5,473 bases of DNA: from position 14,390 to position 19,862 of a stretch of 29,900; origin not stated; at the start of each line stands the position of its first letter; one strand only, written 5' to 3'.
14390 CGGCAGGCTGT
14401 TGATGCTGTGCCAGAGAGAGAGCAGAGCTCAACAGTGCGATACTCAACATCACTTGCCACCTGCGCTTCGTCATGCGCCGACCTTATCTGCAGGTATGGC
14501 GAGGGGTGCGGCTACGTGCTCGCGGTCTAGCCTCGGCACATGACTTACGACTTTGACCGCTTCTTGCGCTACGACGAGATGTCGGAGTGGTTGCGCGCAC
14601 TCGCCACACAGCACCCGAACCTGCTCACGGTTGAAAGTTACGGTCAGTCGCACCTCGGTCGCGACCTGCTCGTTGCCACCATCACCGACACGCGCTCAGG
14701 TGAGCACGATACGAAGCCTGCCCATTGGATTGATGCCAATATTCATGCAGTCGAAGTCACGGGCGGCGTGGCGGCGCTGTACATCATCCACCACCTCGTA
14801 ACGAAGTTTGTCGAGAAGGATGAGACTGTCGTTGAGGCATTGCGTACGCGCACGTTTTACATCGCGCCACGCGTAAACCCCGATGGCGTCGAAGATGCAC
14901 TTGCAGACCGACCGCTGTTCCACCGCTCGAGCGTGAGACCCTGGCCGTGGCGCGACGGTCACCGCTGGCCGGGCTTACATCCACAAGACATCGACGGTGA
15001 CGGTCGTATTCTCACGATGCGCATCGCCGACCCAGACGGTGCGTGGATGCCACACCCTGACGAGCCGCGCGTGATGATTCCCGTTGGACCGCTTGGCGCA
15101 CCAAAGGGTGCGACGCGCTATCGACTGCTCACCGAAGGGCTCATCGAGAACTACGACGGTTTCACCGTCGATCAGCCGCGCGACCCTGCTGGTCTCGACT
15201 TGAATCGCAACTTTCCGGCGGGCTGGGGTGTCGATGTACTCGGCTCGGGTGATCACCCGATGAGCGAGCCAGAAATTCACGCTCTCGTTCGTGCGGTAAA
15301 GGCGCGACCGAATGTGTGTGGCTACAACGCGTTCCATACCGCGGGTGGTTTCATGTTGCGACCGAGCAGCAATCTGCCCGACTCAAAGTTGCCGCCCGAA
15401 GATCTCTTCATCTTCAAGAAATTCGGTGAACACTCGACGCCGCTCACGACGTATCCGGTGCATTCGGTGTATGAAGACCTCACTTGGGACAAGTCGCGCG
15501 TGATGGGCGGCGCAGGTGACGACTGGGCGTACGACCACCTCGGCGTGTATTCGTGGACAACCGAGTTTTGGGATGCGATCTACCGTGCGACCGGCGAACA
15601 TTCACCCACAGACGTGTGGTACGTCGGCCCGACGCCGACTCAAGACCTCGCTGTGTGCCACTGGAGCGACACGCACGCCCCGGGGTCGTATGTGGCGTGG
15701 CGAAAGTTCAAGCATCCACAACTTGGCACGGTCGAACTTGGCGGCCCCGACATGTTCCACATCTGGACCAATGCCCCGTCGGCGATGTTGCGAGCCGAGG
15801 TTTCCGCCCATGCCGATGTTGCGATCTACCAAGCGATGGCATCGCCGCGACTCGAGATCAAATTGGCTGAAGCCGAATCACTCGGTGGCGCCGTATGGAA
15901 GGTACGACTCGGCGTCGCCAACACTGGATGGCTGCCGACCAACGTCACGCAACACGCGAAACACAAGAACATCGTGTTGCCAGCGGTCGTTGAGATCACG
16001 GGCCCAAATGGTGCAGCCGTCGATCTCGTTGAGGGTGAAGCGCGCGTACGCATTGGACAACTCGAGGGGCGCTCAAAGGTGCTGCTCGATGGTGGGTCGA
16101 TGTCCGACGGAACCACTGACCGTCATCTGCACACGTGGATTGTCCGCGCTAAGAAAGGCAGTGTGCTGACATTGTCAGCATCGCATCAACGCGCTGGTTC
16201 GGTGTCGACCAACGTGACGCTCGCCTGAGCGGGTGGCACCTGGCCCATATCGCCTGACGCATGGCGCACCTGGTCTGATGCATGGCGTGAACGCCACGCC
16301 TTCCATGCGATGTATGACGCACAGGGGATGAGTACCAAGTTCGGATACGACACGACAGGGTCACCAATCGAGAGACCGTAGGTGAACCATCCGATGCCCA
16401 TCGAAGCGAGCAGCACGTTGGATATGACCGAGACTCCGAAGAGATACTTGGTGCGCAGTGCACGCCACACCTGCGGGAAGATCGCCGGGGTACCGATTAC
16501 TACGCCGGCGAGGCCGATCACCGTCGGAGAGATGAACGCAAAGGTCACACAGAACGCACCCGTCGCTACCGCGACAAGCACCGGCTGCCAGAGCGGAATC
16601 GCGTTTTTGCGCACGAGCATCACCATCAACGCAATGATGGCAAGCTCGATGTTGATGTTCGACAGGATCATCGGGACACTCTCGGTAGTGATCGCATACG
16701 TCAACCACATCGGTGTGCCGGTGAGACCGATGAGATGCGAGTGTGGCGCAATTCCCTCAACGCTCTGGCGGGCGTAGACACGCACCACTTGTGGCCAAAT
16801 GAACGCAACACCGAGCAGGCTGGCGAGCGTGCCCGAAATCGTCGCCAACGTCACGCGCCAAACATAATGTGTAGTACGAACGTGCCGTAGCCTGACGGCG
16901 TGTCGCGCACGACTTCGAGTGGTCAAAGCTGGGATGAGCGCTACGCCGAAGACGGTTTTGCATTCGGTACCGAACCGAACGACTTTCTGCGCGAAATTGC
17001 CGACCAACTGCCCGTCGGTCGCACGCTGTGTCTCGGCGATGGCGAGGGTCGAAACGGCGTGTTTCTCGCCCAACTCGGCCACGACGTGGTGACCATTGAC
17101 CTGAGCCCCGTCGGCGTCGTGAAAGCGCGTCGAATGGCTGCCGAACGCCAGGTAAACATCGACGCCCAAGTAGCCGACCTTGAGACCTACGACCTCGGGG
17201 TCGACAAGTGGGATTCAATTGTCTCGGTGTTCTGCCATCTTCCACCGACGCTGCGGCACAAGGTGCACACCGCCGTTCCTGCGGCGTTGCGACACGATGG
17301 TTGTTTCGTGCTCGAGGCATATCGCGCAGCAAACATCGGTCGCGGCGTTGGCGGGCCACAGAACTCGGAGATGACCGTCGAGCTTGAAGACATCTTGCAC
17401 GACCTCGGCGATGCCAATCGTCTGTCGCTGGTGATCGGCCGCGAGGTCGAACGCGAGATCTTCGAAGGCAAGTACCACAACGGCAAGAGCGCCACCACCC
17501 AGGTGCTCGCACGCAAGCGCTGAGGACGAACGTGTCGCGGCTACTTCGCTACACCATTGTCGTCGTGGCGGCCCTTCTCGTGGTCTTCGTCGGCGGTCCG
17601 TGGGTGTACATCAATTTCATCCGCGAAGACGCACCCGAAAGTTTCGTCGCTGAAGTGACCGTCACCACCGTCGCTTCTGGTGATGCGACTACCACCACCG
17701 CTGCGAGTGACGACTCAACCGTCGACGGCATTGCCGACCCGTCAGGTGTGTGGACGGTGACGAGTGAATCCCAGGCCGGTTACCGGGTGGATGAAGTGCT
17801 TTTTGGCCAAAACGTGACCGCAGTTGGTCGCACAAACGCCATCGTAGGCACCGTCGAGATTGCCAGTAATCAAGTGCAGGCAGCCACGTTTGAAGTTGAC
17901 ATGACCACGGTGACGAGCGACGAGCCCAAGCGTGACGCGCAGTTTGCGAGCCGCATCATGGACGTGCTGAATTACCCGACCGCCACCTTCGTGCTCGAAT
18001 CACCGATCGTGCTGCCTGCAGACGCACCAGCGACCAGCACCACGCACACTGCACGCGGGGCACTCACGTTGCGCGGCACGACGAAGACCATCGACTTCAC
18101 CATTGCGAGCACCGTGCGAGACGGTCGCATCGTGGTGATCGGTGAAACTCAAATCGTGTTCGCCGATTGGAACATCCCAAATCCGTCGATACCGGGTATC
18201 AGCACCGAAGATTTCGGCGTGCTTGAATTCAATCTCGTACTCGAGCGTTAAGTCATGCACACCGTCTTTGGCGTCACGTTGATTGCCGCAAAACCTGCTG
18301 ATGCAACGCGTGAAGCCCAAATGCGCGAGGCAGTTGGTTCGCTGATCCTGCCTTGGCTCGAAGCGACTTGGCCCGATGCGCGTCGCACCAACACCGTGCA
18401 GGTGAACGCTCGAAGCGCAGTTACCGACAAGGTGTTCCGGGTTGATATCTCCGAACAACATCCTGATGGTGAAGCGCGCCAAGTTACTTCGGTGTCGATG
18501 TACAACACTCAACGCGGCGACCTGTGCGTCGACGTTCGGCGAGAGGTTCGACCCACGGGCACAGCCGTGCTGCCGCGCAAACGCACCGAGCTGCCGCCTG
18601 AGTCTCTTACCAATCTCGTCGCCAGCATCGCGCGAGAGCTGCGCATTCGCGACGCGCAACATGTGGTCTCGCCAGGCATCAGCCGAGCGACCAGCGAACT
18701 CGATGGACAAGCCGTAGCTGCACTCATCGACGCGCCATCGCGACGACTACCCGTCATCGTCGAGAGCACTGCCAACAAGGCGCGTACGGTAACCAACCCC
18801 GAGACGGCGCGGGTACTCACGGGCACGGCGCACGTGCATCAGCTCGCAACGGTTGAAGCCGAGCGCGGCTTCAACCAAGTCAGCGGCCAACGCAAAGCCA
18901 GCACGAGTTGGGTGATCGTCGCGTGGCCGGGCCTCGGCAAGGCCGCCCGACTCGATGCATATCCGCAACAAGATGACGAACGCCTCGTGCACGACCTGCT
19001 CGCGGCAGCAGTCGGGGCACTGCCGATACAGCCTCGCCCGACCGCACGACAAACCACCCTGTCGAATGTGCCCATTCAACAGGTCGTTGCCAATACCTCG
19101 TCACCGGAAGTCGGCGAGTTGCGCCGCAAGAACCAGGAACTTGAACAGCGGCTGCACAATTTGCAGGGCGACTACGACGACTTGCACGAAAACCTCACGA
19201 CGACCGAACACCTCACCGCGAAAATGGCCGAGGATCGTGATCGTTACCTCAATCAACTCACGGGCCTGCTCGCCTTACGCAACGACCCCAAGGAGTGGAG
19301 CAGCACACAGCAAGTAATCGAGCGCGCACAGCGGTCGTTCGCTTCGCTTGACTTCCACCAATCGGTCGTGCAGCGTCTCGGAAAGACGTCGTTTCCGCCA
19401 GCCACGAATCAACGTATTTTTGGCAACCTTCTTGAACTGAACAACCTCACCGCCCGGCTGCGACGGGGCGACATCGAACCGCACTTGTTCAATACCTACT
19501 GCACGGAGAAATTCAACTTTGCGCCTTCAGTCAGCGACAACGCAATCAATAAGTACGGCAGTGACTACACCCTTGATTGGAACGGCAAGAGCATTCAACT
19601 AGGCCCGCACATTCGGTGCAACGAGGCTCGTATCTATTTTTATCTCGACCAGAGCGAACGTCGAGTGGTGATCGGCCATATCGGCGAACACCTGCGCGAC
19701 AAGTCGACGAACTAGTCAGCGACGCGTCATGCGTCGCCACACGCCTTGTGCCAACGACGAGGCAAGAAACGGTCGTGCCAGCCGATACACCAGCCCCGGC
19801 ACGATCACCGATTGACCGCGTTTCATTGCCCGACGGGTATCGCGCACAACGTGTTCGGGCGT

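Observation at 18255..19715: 486-aa sensor/coiled-coil/RelE-like protein: candidate single-gene anti-phage or stress toxin without an antitoxin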

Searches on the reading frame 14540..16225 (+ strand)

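Call 8: search_protein_families(library=pfam, proteins=[window:14540-16225:+], max_evalue=0.001)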
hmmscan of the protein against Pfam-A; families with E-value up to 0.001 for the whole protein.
window:14540-16225:+ (562 aa): 1 family
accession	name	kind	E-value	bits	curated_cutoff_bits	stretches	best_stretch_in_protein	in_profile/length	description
PF00246.29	Peptidase_M14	-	3.6e-41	142.1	21.6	2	14-120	1-106/286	Zinc carboxypeptidase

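Call 53: search_protein_families(library=padloc, proteins=[window:14540-16225:+], max_evalue=0.001)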
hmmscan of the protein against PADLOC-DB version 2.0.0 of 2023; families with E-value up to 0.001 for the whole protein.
window:14540-16225:+ (562 aa): 0 families

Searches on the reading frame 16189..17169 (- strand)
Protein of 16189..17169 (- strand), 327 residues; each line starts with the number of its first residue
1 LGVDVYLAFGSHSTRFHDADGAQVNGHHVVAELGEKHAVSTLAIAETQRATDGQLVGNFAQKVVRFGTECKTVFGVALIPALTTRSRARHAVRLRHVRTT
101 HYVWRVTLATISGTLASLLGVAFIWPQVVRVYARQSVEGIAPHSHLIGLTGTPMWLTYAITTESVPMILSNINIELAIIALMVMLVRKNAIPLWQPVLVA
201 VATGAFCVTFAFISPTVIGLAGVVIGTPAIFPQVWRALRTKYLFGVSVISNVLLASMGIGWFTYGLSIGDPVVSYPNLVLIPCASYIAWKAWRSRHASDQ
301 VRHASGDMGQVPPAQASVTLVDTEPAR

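Call 8: search_protein_families(library=pfam, proteins=[window:16189-17169:-], max_evalue=0.001)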
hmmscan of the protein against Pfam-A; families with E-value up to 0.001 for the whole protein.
window:16189-17169:- (327 aa): 2 families
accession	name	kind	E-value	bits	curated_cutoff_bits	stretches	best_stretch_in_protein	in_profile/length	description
PF04193.19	PQ-loop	-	3e-10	40.1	22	1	109-163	2-56/61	PQ loop repeat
PF03083.21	MtN3_slv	-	3.3e-08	33.9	23.7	0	230-281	21-69/87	Sugar efflux transporter for intercellular exchange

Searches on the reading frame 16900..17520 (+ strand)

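Call 8: search_protein_families(library=pfam, proteins=[window:16900-17520:+], max_evalue=0.001)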
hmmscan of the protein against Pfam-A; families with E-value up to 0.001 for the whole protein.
window:16900-17520:+ (207 aa): 6 families
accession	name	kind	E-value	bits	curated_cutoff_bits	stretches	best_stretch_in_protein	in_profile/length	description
PF13649.12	Methyltransf_25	-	3.9e-11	43.9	27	1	43-134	2-97/97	Methyltransferase domain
PF03848.20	TehB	-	2.4e-06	27.6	20.4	1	34-110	26-102/193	Tellurite resistance protein TehB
PF08241.18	Methyltransf_11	-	2.7e-06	28.4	21.2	1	43-136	1-93/95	Methyltransferase domain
PF05724.17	TPMT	-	7.1e-06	26.3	26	1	9-84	4-85/218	Thiopurine S-methyltransferase (TPMT)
PF13847.12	Methyltransf_31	-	0.00028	21.1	27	1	45-142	10-113/145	Methyltransferase domain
PF08242.18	Methyltransf_12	-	0.00058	21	30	1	45-135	3-97/98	Methyltransferase domain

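Call 53: search_protein_families(library=padloc, proteins=[window:16900-17520:+], max_evalue=0.001)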
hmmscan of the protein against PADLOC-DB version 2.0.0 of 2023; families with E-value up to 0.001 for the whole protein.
window:16900-17520:+ (207 aa): 1 family
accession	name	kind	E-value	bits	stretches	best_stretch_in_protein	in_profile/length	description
PDLC04134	mad2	-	5.3e-09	33.4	1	29-143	282-399/492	mads_2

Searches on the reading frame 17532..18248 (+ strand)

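Call 8: search_protein_families(library=pfam, proteins=[window:17532-18248:+], max_evalue=0.001)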
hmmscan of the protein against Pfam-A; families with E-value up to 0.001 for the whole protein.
window:17532-18248:+ (239 aa): 1 family
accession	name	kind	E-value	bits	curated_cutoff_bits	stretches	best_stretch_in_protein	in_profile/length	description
PF04264.18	YceI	-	3.4e-18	66.9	23.7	1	77-228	5-141/150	YceI-like domain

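Call 53: search_protein_families(library=padloc, proteins=[window:17532-18248:+], max_evalue=0.001)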
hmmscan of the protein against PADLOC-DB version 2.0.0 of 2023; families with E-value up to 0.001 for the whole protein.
window:17532-18248:+ (239 aa): 0 families

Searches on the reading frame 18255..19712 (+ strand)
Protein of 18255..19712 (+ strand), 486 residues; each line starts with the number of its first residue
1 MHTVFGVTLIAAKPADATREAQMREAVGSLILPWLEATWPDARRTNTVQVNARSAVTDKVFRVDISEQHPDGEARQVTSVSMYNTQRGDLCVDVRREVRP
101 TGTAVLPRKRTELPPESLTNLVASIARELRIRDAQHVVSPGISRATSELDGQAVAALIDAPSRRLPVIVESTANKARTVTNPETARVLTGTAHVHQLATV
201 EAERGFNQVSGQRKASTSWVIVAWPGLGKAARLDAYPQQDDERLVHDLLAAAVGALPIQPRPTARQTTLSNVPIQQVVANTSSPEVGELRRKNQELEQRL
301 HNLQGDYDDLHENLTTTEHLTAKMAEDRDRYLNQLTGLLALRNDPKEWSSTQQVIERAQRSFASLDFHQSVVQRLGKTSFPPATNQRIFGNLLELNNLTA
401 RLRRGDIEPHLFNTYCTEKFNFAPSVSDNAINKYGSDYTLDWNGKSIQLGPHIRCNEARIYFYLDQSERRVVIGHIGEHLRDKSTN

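Call 4: search_protein_families(library=pfam, proteins=[window:18255-19712:+], max_evalue=10)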
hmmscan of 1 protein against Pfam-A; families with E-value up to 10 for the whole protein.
window:18255-19712:+ (486 aa): 6 families
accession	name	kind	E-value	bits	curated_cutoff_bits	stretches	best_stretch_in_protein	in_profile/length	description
PF15960.10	DUF4763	-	0.035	13.8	30.1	1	280-351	88-152/236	Domain of unknown function (DUF4763)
PF09177.16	STX6_10_61_N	-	0.052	14.5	29.4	1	275-323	25-79/99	Syntaxin 6/10/61, N-terminal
PF24980.1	LSU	-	0.079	13.4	30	1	285-303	2-20/53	Response to Low Sulfur (LSU) family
PF25764.1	KIF21A_4th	-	0.092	12.8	33.1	1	289-337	59-111/183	KIF21A-like domain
PF13851.11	GAS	-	0.14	12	32.3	1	286-338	49-101/200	Growth-arrest specific micro-tubule binding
PF25443.1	ANG-1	-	0.28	11.8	28.5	1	284-343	21-80/105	ANG-1-like domain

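Call 5: search_protein_families(library=padloc, proteins=[window:18255-19712:+], max_evalue=10)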
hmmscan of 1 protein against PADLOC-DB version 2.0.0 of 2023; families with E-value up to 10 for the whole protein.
window:18255-19712:+ (486 aa): 11 families
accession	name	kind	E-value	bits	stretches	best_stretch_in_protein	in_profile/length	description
PDLC03912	NsnC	-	1.6e-13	49.2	1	308-480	145-310/316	-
PDLC03879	NsnC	-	7e-13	46.9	1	342-481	173-304/305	-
PDLC04161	HEC-07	-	7.6e-12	42.9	2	388-483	446-551/553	-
PDLC04159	HEC-07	-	1.1e-07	29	2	412-484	450-530/531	-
PDLC03896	NsnC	-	0.00054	17.6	1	342-480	170-316/319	-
PDLC04160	HEC-07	-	0.00069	16.2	2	432-482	497-554/557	-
PDLC03899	NsnC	-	0.00099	16.6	1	355-480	155-299/299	-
PDLC03914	NsnC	-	0.0038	14.6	1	454-480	284-312/314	-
PDLC03919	NsnC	-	0.0054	14.3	1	457-480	228-251/251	-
PDLC04158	HEC-07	-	0.037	10.5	1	456-482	497-523/526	-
PDLC03915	NsnC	-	0.051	11.5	1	458-480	276-301/301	-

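Call 6: search_protein_families(library=ncbifam, proteins=[window:18255-19712:+], max_evalue=10)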
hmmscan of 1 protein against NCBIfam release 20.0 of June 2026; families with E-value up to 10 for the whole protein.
window:18255-19712:+ (486 aa): 2 families
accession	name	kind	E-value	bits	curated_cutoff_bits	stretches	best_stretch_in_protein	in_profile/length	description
TIGR04211.1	SH3_and_anchor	equivalog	0.056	13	65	1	267-357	56-146/198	TIGR04211 family SH3 domain-containing protein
NF007896.0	PRK10600.1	equivalog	0.14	10.8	578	1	283-375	317-406/598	nitrate/nitrite two-component system sensor histidine kinase NarX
